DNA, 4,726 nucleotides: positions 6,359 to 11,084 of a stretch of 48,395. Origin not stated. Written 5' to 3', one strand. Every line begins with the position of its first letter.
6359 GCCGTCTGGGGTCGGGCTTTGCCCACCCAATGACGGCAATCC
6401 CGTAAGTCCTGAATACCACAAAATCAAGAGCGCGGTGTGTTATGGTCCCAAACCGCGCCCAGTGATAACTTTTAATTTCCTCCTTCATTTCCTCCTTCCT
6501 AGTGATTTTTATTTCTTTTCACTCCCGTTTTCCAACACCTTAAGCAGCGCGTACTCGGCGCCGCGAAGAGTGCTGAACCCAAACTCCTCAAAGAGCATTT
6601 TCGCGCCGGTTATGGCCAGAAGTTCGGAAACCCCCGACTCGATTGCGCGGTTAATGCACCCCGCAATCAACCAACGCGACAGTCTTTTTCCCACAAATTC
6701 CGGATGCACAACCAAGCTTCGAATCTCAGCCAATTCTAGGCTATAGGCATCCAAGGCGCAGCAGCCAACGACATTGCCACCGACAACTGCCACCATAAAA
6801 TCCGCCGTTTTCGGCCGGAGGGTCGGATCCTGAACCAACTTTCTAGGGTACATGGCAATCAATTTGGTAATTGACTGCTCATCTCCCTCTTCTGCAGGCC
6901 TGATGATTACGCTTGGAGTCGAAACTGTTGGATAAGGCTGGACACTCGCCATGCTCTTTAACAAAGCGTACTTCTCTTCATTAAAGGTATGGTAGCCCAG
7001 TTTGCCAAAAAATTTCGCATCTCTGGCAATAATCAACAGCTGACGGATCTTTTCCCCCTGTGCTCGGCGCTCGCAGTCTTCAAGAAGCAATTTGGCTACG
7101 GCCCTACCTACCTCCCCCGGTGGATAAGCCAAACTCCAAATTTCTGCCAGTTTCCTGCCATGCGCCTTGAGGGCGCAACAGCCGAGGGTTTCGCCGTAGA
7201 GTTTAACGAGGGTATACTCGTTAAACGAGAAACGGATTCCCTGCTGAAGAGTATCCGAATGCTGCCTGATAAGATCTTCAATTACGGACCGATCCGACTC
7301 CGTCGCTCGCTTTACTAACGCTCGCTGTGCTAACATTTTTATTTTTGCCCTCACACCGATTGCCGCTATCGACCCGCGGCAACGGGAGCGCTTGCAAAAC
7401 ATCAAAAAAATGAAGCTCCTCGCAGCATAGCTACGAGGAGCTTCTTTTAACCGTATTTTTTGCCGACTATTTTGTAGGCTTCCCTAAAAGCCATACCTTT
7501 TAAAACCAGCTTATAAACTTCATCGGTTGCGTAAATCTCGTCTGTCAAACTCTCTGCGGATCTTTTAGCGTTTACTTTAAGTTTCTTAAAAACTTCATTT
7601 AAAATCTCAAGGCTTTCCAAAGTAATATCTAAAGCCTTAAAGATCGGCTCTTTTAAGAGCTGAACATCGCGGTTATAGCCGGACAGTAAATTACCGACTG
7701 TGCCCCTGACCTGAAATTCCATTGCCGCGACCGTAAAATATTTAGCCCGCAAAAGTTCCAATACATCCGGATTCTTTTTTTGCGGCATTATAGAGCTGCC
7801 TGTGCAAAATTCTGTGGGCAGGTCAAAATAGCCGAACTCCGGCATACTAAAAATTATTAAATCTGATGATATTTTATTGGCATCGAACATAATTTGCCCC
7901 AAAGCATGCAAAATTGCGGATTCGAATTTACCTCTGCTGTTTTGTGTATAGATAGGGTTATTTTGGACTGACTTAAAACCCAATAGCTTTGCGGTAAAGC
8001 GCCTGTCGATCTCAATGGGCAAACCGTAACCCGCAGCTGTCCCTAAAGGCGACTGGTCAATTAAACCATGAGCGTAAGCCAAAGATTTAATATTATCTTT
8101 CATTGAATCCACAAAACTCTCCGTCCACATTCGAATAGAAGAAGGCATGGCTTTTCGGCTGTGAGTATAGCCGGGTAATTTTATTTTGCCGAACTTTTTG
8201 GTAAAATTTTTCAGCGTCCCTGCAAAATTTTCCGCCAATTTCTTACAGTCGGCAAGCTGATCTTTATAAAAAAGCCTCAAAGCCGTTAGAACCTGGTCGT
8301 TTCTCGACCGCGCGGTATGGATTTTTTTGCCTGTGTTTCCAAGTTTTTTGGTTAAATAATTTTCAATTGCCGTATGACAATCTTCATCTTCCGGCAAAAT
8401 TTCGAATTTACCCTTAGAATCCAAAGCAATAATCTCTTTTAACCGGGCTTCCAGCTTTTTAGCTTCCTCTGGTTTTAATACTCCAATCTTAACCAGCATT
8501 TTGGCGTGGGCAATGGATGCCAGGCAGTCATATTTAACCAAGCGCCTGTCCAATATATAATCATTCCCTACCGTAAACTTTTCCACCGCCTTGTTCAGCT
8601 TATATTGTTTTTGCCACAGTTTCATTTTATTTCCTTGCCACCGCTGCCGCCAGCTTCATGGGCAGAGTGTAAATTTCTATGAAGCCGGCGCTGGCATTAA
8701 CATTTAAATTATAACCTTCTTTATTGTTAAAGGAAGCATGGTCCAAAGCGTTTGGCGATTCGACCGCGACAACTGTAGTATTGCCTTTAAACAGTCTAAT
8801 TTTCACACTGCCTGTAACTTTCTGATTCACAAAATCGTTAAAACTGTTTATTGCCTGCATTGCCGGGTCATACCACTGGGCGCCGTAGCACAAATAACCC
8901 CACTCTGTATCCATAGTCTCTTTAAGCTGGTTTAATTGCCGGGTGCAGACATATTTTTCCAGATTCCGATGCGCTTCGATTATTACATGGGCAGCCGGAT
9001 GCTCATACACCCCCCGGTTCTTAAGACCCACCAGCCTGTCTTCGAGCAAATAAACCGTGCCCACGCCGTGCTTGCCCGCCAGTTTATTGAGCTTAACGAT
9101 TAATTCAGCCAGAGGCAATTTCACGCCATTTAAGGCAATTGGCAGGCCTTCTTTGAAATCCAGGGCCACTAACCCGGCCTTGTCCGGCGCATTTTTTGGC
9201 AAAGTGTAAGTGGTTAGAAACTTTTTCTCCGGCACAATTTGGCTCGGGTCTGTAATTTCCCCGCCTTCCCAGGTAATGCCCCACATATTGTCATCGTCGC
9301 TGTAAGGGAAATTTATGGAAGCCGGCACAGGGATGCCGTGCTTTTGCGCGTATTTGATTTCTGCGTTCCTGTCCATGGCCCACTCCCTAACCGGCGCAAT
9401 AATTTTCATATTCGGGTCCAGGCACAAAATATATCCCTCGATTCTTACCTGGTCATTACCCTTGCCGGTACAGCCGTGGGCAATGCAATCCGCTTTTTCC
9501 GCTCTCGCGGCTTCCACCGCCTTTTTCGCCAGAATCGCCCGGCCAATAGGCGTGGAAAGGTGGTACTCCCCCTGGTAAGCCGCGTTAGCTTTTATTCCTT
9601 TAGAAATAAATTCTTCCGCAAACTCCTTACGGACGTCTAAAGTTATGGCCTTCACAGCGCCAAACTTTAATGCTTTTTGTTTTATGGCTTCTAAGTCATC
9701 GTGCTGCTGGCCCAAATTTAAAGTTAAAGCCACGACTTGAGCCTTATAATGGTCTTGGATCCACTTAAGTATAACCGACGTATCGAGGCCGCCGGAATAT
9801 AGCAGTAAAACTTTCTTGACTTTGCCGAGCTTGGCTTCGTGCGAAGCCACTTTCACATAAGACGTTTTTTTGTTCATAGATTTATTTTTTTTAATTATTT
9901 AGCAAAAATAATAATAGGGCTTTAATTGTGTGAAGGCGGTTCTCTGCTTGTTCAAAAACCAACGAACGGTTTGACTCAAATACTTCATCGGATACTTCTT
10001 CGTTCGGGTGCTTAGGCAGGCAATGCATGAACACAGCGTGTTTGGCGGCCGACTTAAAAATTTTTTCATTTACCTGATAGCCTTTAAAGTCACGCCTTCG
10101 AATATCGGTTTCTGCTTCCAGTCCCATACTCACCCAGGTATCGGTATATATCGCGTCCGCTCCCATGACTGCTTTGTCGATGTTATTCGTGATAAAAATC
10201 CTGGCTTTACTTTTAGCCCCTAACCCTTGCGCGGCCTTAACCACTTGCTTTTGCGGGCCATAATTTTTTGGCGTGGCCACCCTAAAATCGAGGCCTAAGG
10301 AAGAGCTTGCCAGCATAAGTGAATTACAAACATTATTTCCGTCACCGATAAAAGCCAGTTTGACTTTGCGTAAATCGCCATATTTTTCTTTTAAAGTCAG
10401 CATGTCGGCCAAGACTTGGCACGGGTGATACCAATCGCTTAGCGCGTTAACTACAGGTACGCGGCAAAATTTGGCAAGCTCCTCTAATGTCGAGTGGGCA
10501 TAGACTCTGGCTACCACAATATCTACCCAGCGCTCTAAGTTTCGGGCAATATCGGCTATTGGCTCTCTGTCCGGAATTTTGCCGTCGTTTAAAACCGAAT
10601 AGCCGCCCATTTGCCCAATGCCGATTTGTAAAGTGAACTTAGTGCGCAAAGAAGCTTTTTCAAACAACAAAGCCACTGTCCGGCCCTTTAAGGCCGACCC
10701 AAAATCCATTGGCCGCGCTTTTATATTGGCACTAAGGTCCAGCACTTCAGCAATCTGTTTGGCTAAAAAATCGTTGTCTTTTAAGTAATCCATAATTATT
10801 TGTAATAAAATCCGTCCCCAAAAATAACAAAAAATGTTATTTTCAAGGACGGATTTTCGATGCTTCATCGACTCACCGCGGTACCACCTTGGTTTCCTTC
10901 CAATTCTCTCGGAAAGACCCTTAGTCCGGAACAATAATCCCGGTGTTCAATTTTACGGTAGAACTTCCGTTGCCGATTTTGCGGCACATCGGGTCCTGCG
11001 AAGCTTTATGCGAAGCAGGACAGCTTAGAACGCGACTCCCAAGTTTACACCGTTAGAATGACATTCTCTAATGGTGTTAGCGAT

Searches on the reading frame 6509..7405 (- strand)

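Call 44: search_protein_families(library=pfam, proteins=[window:6509-7405:-], max_evalue=0.00001)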
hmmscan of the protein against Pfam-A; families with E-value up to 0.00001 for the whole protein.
window:6509-7405:- (298 aa): 3 families
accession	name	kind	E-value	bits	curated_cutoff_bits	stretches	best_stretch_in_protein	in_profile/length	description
PF00583.31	Acetyltransf_1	-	5e-14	53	20.7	1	196-277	29-116/116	Acetyltransferase (GNAT) family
PF13508.13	Acetyltransf_7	-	1.4e-13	51.5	27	1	201-278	3-83/84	Acetyltransferase (GNAT) domain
PF13673.13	Acetyltransf_10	-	9.4e-08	32.5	23.6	0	199-282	29-111/128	Acetyltransferase (GNAT) domain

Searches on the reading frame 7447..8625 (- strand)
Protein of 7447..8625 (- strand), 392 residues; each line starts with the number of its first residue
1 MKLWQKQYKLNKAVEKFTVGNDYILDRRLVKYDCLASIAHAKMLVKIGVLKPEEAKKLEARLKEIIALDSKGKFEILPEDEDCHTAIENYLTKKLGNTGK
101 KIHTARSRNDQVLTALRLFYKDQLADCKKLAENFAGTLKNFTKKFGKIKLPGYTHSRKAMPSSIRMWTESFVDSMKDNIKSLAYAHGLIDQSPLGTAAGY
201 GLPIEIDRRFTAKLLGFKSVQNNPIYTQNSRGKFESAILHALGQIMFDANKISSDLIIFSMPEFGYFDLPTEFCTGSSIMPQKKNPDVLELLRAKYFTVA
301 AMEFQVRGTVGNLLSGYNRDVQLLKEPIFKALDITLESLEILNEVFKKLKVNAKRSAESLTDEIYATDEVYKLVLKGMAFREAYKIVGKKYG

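Call 44: search_protein_families(library=pfam, proteins=[window:7447-8625:-], max_evalue=0.00001)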
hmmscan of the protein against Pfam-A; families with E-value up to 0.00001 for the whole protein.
window:7447-8625:- (392 aa): 1 family
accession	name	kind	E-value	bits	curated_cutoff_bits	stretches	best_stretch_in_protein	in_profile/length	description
PF00206.25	Lyase_1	-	3.2e-49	168.5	27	1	23-299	18-310/312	Lyase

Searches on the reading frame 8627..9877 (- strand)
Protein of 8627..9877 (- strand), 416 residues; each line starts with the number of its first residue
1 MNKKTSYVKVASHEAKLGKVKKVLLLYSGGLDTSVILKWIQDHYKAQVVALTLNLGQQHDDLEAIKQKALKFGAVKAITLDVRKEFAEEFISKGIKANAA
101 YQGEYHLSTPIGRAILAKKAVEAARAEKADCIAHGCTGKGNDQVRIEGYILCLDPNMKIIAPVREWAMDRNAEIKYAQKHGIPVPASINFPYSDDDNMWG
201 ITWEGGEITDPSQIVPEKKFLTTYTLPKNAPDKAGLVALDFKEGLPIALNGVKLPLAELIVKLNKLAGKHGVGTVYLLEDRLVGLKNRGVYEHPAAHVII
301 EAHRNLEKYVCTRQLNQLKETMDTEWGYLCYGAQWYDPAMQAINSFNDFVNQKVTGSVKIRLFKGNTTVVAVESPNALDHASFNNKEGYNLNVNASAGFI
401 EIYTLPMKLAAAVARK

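Call 44: search_protein_families(library=pfam, proteins=[window:8627-9877:-], max_evalue=0.00001)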
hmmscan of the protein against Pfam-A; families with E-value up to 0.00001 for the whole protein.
window:8627-9877:- (416 aa): 3 families
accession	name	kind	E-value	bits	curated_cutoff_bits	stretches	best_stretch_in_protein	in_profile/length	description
PF00764.25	Arginosuc_synth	-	3e-62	209.9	27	1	22-183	1-162/162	Arginosuccinate synthase N-terminal HUP domain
PF20979.2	Arginosuc_syn_C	-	3.2e-58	197.4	27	1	192-409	1-218/219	Arginosuccinate synthase C-terminal domain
PF06508.19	QueC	-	6.4e-06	26.3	22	0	22-91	1-71/210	Queuosine biosynthesis protein QueC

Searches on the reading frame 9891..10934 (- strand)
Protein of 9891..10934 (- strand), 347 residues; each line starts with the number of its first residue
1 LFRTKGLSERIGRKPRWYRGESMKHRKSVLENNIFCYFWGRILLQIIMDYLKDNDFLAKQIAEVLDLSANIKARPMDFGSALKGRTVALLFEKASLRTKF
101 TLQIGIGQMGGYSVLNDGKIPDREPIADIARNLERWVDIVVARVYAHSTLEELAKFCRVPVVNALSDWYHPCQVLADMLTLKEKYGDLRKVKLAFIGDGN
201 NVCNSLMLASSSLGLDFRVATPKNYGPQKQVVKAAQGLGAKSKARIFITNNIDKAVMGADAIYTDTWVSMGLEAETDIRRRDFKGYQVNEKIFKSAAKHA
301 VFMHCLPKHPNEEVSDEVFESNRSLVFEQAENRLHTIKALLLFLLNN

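Call 44: search_protein_families(library=pfam, proteins=[window:9891-10934:-], max_evalue=0.00001)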
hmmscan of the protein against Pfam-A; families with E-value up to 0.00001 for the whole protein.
window:9891-10934:- (347 aa): 2 families
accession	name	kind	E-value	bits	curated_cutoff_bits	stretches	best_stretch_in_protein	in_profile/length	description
PF00185.30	OTCace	-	2.4e-57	193.8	29.4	1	190-343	2-156/157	Aspartate/ornithine carbamoyltransferase, Asp/Orn binding domain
PF02729.26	OTCace_N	-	9.6e-35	120.3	29.9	1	50-183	3-148/148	Aspartate/ornithine carbamoyltransferase, carbamoyl-P binding domain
